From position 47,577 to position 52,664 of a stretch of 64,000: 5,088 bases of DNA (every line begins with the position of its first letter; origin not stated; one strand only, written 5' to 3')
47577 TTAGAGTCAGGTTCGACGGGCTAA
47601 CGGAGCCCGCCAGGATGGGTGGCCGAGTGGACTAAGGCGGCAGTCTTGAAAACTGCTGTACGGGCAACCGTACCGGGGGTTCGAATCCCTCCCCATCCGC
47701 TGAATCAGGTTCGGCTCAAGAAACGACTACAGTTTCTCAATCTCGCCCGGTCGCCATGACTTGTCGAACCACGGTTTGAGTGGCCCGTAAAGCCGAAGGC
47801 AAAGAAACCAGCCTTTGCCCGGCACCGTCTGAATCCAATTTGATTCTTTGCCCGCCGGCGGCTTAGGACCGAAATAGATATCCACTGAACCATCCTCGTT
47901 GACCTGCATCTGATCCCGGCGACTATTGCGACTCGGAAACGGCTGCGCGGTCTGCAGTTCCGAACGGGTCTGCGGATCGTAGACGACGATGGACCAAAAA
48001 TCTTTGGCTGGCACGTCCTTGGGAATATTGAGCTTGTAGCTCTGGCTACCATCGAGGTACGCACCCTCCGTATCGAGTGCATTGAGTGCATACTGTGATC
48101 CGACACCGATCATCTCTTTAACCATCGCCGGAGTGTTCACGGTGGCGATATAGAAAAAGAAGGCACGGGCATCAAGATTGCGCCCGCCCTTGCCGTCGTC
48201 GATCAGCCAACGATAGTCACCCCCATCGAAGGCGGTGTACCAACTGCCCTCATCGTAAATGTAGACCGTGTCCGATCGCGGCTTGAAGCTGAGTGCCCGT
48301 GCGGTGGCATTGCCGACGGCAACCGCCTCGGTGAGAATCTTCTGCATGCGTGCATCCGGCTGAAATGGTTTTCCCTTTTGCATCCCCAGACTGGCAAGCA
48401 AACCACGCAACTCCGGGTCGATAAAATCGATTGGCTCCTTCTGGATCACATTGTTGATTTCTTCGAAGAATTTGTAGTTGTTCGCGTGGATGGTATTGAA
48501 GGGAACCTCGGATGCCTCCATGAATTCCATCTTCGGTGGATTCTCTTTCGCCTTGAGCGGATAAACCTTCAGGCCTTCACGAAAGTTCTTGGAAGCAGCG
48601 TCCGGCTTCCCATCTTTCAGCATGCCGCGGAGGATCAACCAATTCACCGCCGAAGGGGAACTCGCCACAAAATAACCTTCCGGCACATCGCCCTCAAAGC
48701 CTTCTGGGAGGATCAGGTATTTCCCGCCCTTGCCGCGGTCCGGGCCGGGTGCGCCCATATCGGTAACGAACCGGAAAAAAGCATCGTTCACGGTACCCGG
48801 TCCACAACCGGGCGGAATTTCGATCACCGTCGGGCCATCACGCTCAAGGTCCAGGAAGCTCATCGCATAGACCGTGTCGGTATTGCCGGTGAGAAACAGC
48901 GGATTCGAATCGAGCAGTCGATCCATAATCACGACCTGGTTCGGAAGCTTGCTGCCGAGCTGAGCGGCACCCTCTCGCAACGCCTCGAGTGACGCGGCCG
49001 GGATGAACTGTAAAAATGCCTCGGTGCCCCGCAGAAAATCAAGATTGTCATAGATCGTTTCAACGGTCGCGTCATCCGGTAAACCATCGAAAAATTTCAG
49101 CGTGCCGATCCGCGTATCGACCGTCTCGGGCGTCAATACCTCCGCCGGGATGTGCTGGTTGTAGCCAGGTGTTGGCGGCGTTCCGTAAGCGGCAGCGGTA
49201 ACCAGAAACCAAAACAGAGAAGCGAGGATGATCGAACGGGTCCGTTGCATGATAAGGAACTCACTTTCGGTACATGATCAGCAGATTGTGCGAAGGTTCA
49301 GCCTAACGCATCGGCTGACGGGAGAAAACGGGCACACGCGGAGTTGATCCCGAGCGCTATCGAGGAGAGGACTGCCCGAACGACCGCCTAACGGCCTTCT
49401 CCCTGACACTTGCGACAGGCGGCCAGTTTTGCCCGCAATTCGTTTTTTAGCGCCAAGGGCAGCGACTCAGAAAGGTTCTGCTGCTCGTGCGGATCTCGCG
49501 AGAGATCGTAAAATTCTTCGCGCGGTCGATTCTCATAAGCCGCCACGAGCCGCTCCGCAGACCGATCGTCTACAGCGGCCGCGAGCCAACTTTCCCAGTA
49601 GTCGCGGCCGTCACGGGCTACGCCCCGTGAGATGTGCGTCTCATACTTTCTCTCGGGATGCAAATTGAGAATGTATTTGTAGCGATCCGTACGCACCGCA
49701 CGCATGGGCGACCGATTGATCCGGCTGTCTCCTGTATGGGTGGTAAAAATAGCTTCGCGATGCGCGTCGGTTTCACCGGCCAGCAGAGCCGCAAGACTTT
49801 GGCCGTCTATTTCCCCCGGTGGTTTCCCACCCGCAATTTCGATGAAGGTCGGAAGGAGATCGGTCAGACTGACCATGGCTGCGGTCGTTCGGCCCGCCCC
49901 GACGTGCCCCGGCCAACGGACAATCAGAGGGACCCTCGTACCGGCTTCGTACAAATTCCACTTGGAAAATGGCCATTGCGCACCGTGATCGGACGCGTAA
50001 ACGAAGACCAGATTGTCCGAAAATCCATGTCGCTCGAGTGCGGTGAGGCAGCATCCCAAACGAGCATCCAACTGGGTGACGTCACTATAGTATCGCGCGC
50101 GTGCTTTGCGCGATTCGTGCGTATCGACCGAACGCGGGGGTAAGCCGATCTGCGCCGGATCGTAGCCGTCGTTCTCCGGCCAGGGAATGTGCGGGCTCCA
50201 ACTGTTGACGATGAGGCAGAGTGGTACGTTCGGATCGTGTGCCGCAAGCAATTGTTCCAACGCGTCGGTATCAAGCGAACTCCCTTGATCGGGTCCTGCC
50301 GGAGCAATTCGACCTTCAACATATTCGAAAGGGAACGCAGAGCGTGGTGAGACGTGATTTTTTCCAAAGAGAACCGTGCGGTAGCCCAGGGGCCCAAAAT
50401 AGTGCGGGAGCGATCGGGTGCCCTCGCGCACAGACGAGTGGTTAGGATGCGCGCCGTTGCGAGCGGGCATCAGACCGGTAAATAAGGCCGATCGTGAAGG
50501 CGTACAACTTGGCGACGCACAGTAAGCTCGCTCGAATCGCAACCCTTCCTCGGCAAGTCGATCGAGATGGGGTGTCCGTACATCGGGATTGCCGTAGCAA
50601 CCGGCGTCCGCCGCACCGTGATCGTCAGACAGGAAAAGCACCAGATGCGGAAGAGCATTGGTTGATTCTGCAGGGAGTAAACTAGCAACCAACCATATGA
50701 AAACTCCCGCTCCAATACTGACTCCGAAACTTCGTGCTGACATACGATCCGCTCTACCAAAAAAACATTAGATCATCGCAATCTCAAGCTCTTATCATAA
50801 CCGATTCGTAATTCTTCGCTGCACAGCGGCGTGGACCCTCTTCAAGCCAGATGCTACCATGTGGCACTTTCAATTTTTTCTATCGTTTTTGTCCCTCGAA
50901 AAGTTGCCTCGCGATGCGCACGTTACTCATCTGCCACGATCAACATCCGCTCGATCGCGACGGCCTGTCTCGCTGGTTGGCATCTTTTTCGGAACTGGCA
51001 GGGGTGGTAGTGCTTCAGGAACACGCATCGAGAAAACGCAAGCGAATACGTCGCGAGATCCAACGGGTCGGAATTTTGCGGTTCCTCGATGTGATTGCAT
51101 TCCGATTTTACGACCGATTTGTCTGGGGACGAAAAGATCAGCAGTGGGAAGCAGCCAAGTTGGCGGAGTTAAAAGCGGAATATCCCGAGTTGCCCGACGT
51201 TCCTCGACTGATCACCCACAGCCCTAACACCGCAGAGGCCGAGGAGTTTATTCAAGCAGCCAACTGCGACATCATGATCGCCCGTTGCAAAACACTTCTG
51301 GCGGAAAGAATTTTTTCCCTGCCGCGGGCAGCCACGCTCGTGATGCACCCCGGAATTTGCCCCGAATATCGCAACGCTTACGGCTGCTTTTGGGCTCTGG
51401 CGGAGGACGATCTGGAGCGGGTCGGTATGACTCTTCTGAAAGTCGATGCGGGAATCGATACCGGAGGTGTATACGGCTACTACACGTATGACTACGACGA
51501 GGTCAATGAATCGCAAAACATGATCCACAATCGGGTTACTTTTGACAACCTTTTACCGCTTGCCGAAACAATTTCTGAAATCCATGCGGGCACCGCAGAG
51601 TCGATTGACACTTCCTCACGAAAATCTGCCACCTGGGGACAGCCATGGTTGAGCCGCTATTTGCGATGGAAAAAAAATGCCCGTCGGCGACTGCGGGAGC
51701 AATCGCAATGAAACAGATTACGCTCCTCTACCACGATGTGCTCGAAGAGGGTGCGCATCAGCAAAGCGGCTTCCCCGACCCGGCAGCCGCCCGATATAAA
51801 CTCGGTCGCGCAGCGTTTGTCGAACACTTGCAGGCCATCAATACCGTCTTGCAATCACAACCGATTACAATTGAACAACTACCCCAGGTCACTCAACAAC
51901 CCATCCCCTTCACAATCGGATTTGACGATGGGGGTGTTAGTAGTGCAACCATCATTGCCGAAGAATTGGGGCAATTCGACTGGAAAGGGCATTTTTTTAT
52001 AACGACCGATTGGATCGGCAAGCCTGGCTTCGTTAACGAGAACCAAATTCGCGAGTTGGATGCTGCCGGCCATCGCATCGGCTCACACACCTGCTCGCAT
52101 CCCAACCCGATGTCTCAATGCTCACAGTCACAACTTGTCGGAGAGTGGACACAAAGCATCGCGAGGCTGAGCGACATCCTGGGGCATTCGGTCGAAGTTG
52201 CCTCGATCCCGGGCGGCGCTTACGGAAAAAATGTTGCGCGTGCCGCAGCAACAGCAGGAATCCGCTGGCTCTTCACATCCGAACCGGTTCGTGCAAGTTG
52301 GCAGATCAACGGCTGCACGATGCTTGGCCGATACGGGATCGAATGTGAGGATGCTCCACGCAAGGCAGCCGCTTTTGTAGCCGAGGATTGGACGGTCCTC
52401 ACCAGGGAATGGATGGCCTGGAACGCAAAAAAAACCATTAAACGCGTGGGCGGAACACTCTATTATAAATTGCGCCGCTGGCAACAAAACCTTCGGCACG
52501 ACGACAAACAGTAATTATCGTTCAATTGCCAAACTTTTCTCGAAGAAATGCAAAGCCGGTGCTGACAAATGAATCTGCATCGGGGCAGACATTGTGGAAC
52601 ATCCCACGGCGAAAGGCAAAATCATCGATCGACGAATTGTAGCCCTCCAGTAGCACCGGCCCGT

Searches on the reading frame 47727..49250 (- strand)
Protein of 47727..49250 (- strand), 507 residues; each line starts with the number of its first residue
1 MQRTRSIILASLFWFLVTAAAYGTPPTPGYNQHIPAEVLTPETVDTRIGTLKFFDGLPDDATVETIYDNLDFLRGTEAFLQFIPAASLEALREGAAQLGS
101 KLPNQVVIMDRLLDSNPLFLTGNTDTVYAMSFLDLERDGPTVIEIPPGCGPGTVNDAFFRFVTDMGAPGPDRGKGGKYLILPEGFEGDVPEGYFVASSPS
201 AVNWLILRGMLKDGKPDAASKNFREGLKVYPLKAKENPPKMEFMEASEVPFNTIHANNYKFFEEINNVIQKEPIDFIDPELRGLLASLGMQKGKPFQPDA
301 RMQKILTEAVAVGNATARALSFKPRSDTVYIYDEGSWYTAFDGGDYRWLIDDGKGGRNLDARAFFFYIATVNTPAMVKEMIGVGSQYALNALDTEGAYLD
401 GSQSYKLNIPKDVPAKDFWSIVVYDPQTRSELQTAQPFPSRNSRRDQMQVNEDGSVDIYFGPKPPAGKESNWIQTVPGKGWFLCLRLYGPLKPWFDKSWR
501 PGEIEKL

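Call 8: search_protein_families(library=pfam, proteins=[window:47727-49250:-])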
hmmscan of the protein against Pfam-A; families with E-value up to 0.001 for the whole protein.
window:47727-49250:- (507 aa): 2 families
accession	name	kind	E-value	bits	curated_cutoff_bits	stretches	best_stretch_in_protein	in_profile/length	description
PF06742.16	DUF1214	-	2.9e-31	108.7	25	1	386-491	3-111/112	Protein of unknown function (DUF1214)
PF06863.17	DUF1254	-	6e-25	88.4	22.2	1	103-231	1-133/133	Protein of unknown function (DUF1254)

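Call 21: search_protein_families(library=ncbifam, proteins=[window:47727-49250:-], max_evalue=0.001)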
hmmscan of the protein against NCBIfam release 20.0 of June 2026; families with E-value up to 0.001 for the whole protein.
window:47727-49250:- (507 aa): 0 families

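Call 64: search_solved_structures(query=window:47727-49250:-, max_evalue=0.001)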
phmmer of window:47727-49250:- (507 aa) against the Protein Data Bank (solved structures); distinct sequences matched with E-value up to 0.001: 3.
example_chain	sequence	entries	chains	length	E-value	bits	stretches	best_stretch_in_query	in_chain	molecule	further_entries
3vb9_A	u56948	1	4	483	4.3e-78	266.1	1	35-505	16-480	Uncharacterized protein VPA0735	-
2p3y_A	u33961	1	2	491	4.4e-78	266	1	35-505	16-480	Hypothetical protein VPA0735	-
3u07_A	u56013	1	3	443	5.2e-06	28.2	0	385-490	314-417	uncharacterized protein VPA0106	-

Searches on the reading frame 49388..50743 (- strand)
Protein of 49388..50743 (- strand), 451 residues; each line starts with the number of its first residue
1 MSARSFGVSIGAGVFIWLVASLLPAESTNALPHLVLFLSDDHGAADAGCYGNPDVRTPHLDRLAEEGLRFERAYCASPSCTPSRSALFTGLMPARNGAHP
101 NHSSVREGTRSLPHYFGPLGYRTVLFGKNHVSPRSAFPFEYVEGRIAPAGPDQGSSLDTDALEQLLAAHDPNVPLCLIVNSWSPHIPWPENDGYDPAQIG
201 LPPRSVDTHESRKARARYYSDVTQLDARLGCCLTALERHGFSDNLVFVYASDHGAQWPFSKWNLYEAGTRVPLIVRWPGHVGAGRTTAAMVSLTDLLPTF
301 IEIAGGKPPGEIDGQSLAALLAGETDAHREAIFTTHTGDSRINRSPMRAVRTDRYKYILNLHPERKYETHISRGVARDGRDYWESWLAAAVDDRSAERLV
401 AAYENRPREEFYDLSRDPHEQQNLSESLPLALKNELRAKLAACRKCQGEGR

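Call 8: search_protein_families(library=pfam, proteins=[window:49388-50743:-])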
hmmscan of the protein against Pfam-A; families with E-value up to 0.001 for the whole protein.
window:49388-50743:- (451 aa): 3 families
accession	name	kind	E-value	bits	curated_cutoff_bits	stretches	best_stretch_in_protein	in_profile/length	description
PF00884.28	Sulfatase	-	3.7e-44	151.7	25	1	32-305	1-300/301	Sulfatase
PF16347.10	SGSH_C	-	8.8e-22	78.4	29.3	1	259-363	6-112/154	N-sulphoglucosamine sulphohydrolase, C-terminal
PF01663.27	Phosphodiest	-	3.5e-07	30.6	23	1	56-99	19-63/342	Type I phosphodiesterase / nucleotide pyrophosphatase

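Call 21: search_protein_families(library=ncbifam, proteins=[window:49388-50743:-], max_evalue=0.001)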
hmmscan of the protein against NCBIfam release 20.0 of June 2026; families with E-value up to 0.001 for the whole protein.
window:49388-50743:- (451 aa): 6 families
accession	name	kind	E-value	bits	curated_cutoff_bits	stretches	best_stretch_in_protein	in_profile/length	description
NF010322.0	PRK13759.1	equivalog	1.1e-57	195.6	481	2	205-363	257-418/486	arylsulfatase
TIGR03417.1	chol_sulfatase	equivalog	6.5e-46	157.2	433.45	2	206-367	243-407/500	choline-sulfatase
NF052527.1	Mn_arylsulf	exception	4.4e-30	105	850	2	209-359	258-409/479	manganese-dependent arylsulfatase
NF045661.1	HdlasePehA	equivalog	2.7e-25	89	900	2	205-333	271-405/506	phosphoric/sulfuric ester hydrolase PehA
NF038282.1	LapC_YejM_PbgA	exception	4.8e-05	21.9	825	1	205-300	401-496/584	LPS biosynthesis-modulating metalloenzyme YejM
NF051873.1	AlkPhosPhoY32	equivalog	0.00072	18.2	1000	0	228-316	459-537/539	alkaline phosphatase PhoY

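Call 63: search_solved_structures(query=window:49388-50743:-, max_evalue=1e-10)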
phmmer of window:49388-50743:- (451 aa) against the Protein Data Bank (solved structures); distinct sequences matched with E-value up to 1e-10: 82 (the best 60 are shown).
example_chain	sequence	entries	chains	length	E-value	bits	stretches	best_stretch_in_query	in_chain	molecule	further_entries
9bb9_A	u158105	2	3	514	1e-39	140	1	22-425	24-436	S1_8A sulfatase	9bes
4mhx_A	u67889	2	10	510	1e-38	136.7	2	28-142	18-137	N-sulphoglucosamine sulphohydrolase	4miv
9bes_B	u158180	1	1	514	3.2e-38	135.1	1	22-425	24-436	S1_8A Sulfatase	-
5g2v_A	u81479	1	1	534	1.1e-36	130.1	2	27-188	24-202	N-ACETYLGLUCOSAMINE-6-SULFATASE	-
7oz8_AAA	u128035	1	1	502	1.3e-35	126.6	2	207-336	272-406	Choline-sulfatase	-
7stt_A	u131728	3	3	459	4.7e-32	114.8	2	222-357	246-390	N-acetylgalactosamine-6-sulfatase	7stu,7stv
7p24_AAA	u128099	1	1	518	1.6e-31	113.1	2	216-358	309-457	Mucin-desulfating sulfatase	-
9bbd_A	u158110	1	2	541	1.2e-30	110.1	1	48-437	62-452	S1_8B sulfatase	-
1e33_P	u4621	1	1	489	8.3e-30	107.4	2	32-137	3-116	Arylsulfatase A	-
1e2s_P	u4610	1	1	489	8.9e-30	107.3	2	32-137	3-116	Arylsulfatase A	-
1e3c_P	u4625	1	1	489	1.2e-29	106.8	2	32-137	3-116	Arylsulfatase A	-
1e1z_P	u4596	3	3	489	1.2e-29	106.8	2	32-137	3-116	Arylsulfatase A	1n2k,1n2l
1auk_A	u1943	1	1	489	2.5e-29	105.8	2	32-137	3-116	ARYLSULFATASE A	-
9bef_A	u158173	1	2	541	3.1e-29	105.5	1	48-437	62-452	S1_8B sulfatase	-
9fo1_A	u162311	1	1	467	3.4e-29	105.4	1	34-95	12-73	k-carrageenan sulfatase S1_16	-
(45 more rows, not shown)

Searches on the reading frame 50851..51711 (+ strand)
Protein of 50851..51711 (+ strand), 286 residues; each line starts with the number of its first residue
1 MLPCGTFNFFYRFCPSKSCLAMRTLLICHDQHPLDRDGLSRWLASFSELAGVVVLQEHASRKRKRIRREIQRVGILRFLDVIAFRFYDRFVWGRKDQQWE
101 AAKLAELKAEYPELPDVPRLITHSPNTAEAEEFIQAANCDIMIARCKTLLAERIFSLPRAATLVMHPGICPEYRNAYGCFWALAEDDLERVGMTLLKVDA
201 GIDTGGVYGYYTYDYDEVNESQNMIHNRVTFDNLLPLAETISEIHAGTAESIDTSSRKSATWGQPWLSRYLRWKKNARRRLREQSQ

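Call 8: search_protein_families(library=pfam, proteins=[window:50851-51711:+])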
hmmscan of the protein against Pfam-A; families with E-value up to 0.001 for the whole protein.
window:50851-51711:+ (286 aa): 1 family
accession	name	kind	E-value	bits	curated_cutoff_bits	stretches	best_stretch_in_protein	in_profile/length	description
PF00551.24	Formyl_trans_N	-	1.6e-06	28.4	26.1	1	123-230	64-170/181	Formyl transferase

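Call 21: search_protein_families(library=ncbifam, proteins=[window:50851-51711:+], max_evalue=0.001)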
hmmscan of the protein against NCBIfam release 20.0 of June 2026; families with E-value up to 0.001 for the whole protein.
window:50851-51711:+ (286 aa): 2 families
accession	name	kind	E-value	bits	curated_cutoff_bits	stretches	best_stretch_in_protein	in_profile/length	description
NF005414.0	PRK06988.1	equivalog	7.1e-07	28.5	316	1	116-259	55-197/311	formyltransferase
NF005998.1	PRK08125.1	equivalog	7.5e-07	27.9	777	1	134-278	71-215/649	bifunctional UDP-4-amino-4-deoxy-L-arabinose formyltransferase/UDP-glucuronic acid oxidase ArnA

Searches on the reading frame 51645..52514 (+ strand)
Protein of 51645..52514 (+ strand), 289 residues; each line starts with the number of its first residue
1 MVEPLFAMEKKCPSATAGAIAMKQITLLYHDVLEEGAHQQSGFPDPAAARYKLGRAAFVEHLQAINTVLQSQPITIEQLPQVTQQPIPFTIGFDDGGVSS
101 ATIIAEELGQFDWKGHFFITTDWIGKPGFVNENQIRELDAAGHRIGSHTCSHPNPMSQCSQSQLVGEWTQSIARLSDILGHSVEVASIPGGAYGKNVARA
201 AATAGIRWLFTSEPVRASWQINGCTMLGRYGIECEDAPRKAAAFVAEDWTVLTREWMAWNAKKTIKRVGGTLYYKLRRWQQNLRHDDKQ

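Call 8: search_protein_families(library=pfam, proteins=[window:51645-52514:+])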
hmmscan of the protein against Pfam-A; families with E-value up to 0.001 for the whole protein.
window:51645-52514:+ (289 aa): 1 family
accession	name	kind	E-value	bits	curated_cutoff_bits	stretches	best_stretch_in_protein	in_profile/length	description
PF01522.26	Polysacc_deac_1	-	1e-18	67.9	23.1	1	90-207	10-122/124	Polysaccharide deacetylase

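Call 21: search_protein_families(library=ncbifam, proteins=[window:51645-52514:+], max_evalue=0.001)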
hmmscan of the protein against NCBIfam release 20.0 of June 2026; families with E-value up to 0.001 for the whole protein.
window:51645-52514:+ (289 aa): 7 families
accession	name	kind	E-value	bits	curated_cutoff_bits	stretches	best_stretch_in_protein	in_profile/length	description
TIGR02764.1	spore_ybaN_pdaB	equivalog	6.5e-08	32.6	237.4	1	93-206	12-121/191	polysaccharide deacetylase family sporulation protein PdaB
TIGR02873.1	spore_ylxY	hypoth_equivalog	2e-07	30.5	391.5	1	105-207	104-201/268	probable sporulation protein, polysaccharide deacetylase family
TIGR04243.1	nodulat_NodB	equivalog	5.9e-07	29.2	240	1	91-210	6-122/197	chitooligosaccharide deacetylase NodB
NF045820.1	PgAcgDacpgdA_Strep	equivalog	3.2e-06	26.2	800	1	90-208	271-385/463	peptidoglycan-N-acetylglucosamine deacetylase PgdA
NF050820.1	PolSacchBiosHfsH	equivalog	3.4e-06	26.9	400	1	89-245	36-193/249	oligosaccharide deacetylase HfsH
TIGR02884.1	spore_pdaA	equivalog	5.2e-05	23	298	1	104-214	55-161/224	delta-lactam-biosynthetic de-N-acetylase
NF045821.1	PgAcgDacpgdA1_Bac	equivalog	0.00026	20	400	0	91-184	92-181/282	peptidoglycan-N-acetylglucosamine deacetylase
